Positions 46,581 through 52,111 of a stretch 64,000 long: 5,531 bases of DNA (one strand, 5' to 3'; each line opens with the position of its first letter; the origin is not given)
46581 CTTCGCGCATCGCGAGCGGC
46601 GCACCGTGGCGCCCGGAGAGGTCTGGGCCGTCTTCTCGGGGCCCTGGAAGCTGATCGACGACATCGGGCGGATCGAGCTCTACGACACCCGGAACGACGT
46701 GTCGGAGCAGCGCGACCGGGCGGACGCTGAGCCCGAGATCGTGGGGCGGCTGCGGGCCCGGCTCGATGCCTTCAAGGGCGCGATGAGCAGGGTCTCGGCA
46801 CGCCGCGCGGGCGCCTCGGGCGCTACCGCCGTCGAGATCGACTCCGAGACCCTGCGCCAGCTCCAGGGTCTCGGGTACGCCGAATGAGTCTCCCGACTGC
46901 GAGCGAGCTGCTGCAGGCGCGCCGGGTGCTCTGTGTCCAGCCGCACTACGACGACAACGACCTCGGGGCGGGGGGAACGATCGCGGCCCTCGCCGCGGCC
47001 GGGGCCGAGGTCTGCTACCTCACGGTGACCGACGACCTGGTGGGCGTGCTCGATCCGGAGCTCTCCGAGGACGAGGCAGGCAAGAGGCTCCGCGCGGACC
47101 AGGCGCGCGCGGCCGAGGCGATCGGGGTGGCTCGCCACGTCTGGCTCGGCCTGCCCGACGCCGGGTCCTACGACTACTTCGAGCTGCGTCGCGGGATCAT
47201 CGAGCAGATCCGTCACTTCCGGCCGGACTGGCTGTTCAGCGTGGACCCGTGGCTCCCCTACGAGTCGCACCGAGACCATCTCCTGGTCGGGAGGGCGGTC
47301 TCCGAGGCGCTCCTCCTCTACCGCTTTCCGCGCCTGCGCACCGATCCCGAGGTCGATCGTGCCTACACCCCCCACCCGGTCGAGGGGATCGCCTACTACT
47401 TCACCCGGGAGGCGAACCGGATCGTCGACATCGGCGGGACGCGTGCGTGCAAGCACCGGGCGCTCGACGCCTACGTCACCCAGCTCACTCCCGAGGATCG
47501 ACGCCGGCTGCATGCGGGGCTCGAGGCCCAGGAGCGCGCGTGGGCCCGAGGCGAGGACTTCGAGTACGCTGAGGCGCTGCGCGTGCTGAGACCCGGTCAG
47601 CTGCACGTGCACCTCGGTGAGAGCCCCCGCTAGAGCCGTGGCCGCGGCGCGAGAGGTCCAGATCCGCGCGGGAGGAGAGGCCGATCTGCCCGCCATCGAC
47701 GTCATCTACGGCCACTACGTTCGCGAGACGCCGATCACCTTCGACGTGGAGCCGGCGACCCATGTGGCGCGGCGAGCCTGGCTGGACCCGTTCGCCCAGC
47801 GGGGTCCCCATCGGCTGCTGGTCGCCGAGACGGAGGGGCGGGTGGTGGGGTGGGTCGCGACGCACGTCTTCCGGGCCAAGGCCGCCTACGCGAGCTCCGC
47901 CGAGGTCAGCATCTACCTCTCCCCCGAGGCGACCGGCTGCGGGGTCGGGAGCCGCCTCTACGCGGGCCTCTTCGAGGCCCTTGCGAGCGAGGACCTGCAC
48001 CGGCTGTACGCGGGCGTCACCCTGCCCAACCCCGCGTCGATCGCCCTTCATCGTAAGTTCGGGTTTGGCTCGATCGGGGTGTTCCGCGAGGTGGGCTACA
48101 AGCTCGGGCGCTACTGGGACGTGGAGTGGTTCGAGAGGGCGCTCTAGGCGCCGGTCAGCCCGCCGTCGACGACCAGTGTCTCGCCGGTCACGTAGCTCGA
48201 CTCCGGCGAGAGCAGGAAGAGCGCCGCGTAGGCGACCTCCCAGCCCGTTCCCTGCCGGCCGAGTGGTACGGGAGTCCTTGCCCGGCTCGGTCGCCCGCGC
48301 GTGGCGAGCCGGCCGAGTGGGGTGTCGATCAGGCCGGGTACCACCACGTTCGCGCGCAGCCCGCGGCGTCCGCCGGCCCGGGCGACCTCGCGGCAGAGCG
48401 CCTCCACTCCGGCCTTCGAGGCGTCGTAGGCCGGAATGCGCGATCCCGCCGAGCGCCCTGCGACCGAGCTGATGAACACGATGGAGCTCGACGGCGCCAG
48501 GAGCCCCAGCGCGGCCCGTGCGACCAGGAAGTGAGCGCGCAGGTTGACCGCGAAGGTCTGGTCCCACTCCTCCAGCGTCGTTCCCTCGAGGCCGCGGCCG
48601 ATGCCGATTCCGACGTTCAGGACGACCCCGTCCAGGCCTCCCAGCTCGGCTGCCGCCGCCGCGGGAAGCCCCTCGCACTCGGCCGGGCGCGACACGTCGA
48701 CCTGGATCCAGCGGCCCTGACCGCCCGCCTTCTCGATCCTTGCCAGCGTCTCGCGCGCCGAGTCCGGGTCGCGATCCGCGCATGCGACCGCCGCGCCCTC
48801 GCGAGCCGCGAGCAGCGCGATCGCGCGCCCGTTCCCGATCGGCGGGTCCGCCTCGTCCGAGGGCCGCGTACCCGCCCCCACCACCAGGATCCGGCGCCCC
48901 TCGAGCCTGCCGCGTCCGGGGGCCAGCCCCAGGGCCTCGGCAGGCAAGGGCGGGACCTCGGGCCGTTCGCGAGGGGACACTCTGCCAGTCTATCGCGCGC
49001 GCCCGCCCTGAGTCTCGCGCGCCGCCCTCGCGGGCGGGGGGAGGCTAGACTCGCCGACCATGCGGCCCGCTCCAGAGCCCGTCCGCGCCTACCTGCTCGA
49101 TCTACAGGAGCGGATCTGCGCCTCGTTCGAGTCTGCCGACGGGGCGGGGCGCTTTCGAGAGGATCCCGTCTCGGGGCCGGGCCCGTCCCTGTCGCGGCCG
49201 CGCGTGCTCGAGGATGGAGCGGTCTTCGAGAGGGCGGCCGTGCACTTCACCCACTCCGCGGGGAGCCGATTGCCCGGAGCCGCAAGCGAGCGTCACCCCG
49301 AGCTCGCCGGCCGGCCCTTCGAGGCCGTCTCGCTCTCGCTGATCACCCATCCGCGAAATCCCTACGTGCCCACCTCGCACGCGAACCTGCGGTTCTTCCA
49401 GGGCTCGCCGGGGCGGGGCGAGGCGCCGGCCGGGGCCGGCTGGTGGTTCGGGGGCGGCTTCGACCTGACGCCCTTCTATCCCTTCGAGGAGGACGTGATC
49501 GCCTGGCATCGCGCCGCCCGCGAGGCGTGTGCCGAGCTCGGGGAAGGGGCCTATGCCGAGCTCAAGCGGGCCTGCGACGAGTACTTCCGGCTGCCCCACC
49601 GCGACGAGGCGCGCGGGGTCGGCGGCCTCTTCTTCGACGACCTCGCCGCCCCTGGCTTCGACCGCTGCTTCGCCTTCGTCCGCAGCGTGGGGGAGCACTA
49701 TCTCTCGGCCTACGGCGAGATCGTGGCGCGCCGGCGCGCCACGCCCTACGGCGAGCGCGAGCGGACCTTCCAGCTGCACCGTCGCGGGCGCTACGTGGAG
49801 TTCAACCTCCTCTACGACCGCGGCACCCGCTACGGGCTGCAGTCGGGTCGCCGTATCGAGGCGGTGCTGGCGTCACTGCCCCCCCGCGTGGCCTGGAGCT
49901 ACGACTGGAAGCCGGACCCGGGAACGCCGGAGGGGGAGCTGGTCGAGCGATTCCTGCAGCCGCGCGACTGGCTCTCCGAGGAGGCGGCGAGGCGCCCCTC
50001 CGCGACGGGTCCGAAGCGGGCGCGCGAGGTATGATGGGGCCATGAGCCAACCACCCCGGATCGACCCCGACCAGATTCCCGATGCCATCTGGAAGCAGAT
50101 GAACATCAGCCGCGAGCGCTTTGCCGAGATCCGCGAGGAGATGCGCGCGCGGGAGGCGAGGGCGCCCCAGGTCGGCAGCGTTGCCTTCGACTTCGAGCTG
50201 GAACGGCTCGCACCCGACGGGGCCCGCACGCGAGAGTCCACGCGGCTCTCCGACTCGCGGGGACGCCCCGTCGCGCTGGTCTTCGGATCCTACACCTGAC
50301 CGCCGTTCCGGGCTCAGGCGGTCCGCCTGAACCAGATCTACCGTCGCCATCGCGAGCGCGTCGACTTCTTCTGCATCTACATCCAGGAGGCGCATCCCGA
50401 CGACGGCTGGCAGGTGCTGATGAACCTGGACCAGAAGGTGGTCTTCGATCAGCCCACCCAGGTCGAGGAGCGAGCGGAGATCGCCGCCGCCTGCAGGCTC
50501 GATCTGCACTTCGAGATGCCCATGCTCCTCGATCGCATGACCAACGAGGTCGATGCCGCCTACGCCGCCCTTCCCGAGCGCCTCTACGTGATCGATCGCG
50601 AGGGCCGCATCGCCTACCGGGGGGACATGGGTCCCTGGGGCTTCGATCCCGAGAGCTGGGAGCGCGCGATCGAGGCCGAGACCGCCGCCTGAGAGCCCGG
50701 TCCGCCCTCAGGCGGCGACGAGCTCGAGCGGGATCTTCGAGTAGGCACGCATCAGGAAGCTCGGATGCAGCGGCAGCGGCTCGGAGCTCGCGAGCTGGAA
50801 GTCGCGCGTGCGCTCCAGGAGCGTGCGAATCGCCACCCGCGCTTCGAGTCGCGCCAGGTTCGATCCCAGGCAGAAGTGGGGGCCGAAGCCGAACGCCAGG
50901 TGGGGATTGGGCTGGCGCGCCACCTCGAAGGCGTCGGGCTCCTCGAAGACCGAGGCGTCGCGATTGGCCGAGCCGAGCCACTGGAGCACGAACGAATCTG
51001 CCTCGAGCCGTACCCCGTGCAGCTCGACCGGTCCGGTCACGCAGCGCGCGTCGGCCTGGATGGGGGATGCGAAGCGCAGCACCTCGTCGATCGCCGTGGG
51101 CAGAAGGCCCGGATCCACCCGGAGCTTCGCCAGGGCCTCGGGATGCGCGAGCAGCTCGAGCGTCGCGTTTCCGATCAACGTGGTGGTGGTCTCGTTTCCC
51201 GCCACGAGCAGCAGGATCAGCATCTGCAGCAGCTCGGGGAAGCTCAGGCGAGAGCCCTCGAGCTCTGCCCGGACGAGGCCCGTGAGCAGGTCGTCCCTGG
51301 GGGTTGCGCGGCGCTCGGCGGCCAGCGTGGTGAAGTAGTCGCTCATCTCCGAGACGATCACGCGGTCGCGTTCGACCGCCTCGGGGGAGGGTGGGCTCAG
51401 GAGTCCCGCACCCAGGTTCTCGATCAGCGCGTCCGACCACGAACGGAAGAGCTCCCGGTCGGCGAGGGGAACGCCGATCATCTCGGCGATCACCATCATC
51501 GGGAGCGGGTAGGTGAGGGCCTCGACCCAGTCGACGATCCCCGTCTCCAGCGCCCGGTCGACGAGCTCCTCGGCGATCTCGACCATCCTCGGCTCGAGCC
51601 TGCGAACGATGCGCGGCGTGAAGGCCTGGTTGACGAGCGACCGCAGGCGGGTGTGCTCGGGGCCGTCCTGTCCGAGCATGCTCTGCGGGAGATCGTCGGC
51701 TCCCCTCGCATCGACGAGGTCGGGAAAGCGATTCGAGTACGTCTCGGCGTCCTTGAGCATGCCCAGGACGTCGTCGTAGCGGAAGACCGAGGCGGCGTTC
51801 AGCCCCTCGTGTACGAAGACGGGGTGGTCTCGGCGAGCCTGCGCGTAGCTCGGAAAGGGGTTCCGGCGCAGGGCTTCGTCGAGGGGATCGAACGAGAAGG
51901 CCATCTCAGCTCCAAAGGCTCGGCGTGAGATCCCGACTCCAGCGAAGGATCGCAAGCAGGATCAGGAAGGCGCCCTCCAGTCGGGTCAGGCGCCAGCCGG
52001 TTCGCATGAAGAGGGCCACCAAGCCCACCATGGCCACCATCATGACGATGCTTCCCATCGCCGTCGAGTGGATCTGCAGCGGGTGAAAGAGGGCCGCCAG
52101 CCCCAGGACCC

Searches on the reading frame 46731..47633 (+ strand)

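Call 19: search_protein_families(library=pfam, proteins=[window:46731-47633:+], max_evalue=0.0001)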
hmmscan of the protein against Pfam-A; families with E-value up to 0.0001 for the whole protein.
window:46731-47633:+ (300 aa): 1 family
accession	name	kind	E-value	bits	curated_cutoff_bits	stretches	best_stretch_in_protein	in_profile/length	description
PF02585.22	PIG-L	-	1.8e-20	74.1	28.2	1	67-193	1-128/129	GlcNAc-PI de-N-acetylase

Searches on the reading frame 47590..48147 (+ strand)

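Call 19: search_protein_families(library=pfam, proteins=[window:47590-48147:+], max_evalue=0.0001)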
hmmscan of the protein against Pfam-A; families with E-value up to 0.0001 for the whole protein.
window:47590-48147:+ (185 aa): 4 families
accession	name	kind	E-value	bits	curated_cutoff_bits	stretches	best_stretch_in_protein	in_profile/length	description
PF00583.31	Acetyltransf_1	-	8.4e-17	62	20.7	1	55-159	20-116/116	Acetyltransferase (GNAT) family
PF13420.13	Acetyltransf_4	-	5.3e-14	53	24.3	1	25-180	1-155/155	Acetyltransferase (GNAT) domain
PF13302.13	Acetyltransf_3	-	1.2e-08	36.2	25.4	1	30-159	9-137/138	Acetyltransferase (GNAT) domain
PF13508.13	Acetyltransf_7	-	9.1e-08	32.8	27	1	74-159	3-82/84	Acetyltransferase (GNAT) domain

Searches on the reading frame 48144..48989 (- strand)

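Call 19: search_protein_families(library=pfam, proteins=[window:48144-48989:-], max_evalue=0.0001)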
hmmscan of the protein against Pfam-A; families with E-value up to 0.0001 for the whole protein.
window:48144-48989:- (281 aa): 3 families
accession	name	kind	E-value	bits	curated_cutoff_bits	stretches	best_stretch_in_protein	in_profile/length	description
PF13561.12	adh_short_C2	-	5.5e-57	193.5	27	1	54-279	9-236/236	Enoyl-(Acyl carrier protein) reductase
PF00106.31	adh_short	-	1.5e-37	129.4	26.6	1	53-227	12-188/195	short chain dehydrogenase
PF08659.16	KR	-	3.9e-08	33.9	22.6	1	67-206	27-167/180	KR domain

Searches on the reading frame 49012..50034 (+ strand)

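Call 19: search_protein_families(library=pfam, proteins=[window:49012-50034:+], max_evalue=0.0001)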
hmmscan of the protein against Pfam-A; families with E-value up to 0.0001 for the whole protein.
window:49012-50034:+ (340 aa): 1 family
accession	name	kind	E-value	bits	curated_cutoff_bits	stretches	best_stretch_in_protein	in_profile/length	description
PF01218.23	Coprogen_oxidas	-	1.5e-108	362.4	31.8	1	24-320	2-295/295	Coproporphyrinogen III oxidase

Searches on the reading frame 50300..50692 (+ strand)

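Call 19: search_protein_families(library=pfam, proteins=[window:50300-50692:+], max_evalue=0.0001)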
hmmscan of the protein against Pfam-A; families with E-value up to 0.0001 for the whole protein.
window:50300-50692:+ (130 aa): 1 family
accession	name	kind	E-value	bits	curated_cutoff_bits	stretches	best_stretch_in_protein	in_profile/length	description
PF00837.23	T4_deiodinase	-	9.8e-24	84.4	27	1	1-120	115-229/237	Iodothyronine deiodinase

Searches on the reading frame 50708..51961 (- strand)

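Call 19: search_protein_families(library=pfam, proteins=[window:50708-51961:-], max_evalue=0.0001)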
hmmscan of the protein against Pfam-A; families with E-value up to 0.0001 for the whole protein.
window:50708-51961:- (417 aa): 1 family
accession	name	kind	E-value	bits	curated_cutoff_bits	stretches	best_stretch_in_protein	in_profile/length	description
PF00067.27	p450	-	5.5e-31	108.3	22.8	2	286-385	323-432/462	Cytochrome P450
